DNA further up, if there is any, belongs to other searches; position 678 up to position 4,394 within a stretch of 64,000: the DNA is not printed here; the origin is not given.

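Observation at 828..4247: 1139-aa fusion of a GltD-like Fe-S flavoprotein and a PyrK/FNR-like 2Fe-2S reductase, with a novel 230-aa N-terminal domain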

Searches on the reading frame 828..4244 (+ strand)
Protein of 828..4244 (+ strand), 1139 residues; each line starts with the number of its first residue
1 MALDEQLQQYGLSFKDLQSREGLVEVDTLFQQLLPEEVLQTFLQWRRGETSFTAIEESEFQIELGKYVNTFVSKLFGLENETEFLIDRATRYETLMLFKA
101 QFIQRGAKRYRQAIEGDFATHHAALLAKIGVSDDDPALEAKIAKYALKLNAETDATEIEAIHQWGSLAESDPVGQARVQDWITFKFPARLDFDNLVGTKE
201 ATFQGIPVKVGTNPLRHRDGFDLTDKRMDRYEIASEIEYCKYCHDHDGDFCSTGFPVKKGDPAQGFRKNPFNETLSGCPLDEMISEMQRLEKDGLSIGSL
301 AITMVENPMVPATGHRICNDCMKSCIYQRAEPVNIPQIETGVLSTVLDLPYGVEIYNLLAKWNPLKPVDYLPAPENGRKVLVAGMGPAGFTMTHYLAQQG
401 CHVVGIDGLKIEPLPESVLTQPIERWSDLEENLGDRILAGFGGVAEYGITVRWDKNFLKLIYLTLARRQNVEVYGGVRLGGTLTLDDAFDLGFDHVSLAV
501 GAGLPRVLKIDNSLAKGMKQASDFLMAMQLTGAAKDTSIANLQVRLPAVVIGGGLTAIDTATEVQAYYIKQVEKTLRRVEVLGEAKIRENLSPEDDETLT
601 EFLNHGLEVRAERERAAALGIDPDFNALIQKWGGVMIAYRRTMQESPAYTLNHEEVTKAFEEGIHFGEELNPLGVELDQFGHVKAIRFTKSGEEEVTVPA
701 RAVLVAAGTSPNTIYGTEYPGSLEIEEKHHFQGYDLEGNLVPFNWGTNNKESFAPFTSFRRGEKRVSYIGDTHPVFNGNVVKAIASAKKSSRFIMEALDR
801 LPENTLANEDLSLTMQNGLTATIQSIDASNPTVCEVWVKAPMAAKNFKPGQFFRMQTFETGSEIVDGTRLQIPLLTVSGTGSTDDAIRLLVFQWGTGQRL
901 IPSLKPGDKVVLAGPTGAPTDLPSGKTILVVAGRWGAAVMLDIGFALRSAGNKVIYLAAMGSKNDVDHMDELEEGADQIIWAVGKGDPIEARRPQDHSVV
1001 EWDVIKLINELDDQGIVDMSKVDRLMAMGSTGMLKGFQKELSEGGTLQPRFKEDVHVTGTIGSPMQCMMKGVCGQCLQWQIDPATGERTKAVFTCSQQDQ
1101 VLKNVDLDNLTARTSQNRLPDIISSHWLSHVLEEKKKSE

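Call 3: search_protein_families(library=pfam, proteins=[window:828-4244:+], max_evalue=1)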
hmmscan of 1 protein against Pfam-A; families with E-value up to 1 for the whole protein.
window:828-4244:+ (1139 aa): 1 family
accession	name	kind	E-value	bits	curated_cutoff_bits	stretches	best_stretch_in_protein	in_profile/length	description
PF07992.20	Pyr_redox_2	-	1.1e-11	45.2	26.1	1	379-608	2-167/291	Pyridine nucleotide-disulphide oxidoreductase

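Call 4: search_protein_families(library=ncbifam, proteins=[window:828-4244:+], max_evalue=1)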
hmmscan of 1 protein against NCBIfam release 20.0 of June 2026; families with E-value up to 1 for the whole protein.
window:828-4244:+ (1139 aa): 31 families (the best 25 are shown)
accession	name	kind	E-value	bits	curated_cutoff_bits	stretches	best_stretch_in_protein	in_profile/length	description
NF005128.0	PRK06567.1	equivalog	2.2e-178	595.3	1072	2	11-958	6-925/1031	putative bifunctional glutamate synthase subunit beta/2-polyprenylphenol hydroxylase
NF009414.0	PRK12778.1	equivalog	7.4e-40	136.9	1103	4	831-986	12-159/752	bifunctional dihydroorotate dehydrogenase B NAD binding subunit/NADPH-dependent glutamate synthase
TIGR01316.1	gltA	equivalog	3e-24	85.6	471.75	3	441-603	168-329/449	NADPH-dependent glutamate synthase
NF009415.0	PRK12779.1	equivalog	2.7e-19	68.6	1519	4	828-964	658-789/944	putative bifunctional glutamate synthase subunit beta/2-polyprenylphenol hydroxylase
NF004862.0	PRK06222.1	subfamily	8.7e-19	68.1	220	1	828-1036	9-195/281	sulfide/dihydroorotate dehydrogenase-like FAD/NAD-binding protein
NF009410.0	PRK12771.1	subfamily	2.6e-18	65.9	516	2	441-694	173-351/566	NAD(P)-binding protein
NF009409.0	PRK12770.1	subfamily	3.8e-16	59.1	343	3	493-579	120-207/360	putative glutamate synthase subunit beta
NF009413.0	PRK12775.1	equivalog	8.9e-16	56.9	1895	3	440-609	464-635/1006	putative trifunctional 2-polyprenylphenol hydroxylase/glutamate synthase subunit beta/ferritin domain-containing protein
TIGR01317.1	GOGAT_sm_gam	subfamily_domain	9.9e-13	47.8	447.7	2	441-569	178-310/485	glutamate synthase small subunit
TIGR03315.1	Se_ygfK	equivalog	2.2e-11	41.9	835.3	3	276-404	449-564/1012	putative selenate reductase subunit YgfK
NF009454.0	PRK12814.1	equivalog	9.2e-11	40.8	916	3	476-579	263-357/657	putative NADPH-dependent glutamate synthase small subunit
TIGR01318.1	gltD_gamma_fam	subfamily_domain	7.5e-10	38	482.95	3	634-697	308-370/467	glutamate synthase, small subunit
NF010590.0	PRK13984.1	equivalog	4.2e-09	35.1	946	2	442-611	324-486/611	putative oxidoreductase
NF009408.0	PRK12769.1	equivalog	6.4e-08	31.2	1003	1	634-695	494-554/659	formate-dependent uric acid utilization protein AegA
NF000796.0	PRK00054.1-1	equivalog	1.9e-05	24.1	224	1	885-980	53-144/254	dihydroorotate dehydrogenase electron transfer subunit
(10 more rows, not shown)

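Call 5: search_solved_structures(query=window:828-4244:+, max_evalue=0.1, show_alignments=2)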
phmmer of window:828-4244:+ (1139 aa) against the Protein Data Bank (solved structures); distinct sequences matched with E-value up to 0.1: 13.
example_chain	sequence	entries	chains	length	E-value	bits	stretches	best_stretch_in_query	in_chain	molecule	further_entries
5jca_L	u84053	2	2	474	2e-12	49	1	441-562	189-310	NADH-dependent Ferredoxin:NADP Oxidoreductase (NfnI) subunit alpha | NADH-dependent Ferredoxin:NADP Oxidoreductase subunit alpha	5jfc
5vj7_A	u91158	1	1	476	6.1e-12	47.4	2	441-562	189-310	Oxidoreductase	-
4ylf_A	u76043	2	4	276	8.7e-10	40.2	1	832-980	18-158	Dihydroorotate dehydrogenase B (NAD(+)), electron transfer subunit homolog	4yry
5jca_S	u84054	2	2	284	1.5e-07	32.8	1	837-986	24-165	NADH-dependent Ferredoxin:NADP Oxidoreductase (NfnI) subunit beta | NADH-dependent Ferredoxin:NADP Oxidoreductase subunit beta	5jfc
4ylf_B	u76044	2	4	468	3.4e-07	31.7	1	442-562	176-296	Dihydropyrimidine dehydrogenase subunit A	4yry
7mfm_I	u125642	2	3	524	4.7e-07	31.2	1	441-600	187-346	Glutamate synthase (NADPH) small chain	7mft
9bov_A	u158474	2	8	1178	8.7e-06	27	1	441-619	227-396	Molybdopterin oxidoreductase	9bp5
8oh5_C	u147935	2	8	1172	3.8e-05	24.9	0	363-405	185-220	Formate dehydrogenase-O, major subunit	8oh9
5vj7_B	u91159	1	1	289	0.00011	23.3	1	838-959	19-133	Ferredoxin-NADP(+) reductase subunit alpha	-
9ums_A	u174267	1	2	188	0.0036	18.3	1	672-730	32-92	PmgC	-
4bgu_A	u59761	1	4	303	0.012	16.6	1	109-236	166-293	MALATE DEHYDROGENASE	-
9n5u_A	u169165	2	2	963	0.017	16.1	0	440-562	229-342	NfnA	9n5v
2r6h_A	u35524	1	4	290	0.038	15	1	895-974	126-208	NADH:ubiquinone oxidoreductase, Na translocating, F subunit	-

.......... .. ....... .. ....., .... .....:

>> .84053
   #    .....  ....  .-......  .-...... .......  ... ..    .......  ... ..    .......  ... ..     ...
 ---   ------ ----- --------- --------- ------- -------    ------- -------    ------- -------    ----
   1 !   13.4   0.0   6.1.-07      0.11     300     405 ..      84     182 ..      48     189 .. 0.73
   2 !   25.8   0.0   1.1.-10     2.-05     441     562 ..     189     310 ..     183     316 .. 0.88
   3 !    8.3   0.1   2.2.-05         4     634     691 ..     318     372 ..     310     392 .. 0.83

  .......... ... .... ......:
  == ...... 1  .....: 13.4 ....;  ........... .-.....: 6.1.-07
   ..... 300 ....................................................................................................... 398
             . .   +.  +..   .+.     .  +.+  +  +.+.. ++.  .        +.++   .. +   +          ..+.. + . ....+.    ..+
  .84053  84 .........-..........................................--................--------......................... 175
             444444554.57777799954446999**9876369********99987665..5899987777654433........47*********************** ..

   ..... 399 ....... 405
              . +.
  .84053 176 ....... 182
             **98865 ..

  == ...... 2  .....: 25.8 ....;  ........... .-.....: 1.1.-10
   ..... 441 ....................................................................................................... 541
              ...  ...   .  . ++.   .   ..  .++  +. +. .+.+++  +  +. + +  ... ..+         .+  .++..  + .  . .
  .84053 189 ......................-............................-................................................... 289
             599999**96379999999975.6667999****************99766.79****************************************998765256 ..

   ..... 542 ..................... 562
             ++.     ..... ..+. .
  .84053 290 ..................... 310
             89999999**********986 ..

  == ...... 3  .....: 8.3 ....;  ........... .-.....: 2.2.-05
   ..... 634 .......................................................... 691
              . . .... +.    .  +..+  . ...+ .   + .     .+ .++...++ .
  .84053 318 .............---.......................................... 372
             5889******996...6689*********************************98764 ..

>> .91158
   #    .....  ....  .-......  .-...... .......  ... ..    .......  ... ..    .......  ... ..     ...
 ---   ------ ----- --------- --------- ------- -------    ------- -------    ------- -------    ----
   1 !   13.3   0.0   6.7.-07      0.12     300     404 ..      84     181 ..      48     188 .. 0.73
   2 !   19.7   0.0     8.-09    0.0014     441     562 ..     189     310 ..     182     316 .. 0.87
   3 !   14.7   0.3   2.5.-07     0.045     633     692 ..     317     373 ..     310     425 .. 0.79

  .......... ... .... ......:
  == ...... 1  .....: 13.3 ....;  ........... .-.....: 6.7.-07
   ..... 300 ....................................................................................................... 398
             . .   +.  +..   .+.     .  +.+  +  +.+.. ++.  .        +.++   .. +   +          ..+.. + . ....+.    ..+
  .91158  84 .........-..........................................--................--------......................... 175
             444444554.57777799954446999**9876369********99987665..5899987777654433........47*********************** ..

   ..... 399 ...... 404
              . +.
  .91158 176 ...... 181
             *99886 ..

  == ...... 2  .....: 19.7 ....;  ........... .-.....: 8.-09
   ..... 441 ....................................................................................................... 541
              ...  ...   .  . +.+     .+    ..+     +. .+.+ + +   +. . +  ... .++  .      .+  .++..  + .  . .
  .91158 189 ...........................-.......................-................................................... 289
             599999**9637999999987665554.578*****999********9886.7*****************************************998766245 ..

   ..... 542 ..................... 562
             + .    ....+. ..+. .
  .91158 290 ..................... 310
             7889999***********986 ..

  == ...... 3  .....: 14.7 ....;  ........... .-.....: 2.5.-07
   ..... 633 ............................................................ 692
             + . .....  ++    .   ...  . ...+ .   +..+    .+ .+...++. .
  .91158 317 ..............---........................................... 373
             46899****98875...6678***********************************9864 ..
